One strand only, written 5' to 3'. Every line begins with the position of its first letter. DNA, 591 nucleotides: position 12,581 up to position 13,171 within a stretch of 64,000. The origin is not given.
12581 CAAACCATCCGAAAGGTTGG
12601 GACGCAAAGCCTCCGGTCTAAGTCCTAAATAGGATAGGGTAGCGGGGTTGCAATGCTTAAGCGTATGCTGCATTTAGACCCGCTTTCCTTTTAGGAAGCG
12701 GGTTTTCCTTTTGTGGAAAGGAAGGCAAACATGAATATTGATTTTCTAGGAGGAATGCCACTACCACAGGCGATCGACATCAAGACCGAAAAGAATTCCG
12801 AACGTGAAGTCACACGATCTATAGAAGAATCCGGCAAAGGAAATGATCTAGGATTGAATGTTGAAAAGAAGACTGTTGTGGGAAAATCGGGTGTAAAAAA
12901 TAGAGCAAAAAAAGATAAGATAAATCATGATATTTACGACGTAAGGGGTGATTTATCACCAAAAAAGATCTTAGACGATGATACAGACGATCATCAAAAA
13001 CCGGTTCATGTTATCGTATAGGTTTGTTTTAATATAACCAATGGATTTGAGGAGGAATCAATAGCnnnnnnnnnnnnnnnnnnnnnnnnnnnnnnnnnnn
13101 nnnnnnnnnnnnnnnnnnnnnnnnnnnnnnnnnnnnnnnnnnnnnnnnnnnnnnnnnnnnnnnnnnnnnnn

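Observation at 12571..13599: c-di-GMP-I riboswitch plus terminator controlling two uncharacterised proteins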

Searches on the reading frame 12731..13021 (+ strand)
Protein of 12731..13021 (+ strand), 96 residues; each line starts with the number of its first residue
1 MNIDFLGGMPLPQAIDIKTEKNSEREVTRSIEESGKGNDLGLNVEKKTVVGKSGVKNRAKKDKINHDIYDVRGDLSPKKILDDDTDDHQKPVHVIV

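Call 6: search_protein_families(library=pfam, proteins=[window:12731-13021:+], max_evalue=1)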
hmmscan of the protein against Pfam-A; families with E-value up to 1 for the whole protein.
window:12731-13021:+ (96 aa): 0 families

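Call 8: search_protein_families(library=ncbifam, proteins=[window:12731-13021:+], max_evalue=1)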
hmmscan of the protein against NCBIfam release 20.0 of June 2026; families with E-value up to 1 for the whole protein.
window:12731-13021:+ (96 aa): 1 family
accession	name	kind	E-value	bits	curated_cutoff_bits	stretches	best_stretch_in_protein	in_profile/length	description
NF047881.1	glyco_SdgB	exception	0.089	11.4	800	1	60-84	131-155/496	serine-aspartate repeat adhesin O-glycosyltransferase SdgB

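Call 27: find_homologous_proteins(query=window:12731-13021:+, max_evalue=0.1)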
Query window:12731-13021:+ (96 aa): 2 proteins with E <= 0.1 among 3 candidates.
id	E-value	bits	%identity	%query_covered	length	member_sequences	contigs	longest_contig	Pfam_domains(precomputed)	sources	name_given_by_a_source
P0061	4.7e-55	202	100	100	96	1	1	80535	-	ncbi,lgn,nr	ncbi:MAG: hypothetical protein JW932_11725 [Deltaproteobacteria bacterium]|nr:hypothetical protein [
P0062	9.7e-26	108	58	100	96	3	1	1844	-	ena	-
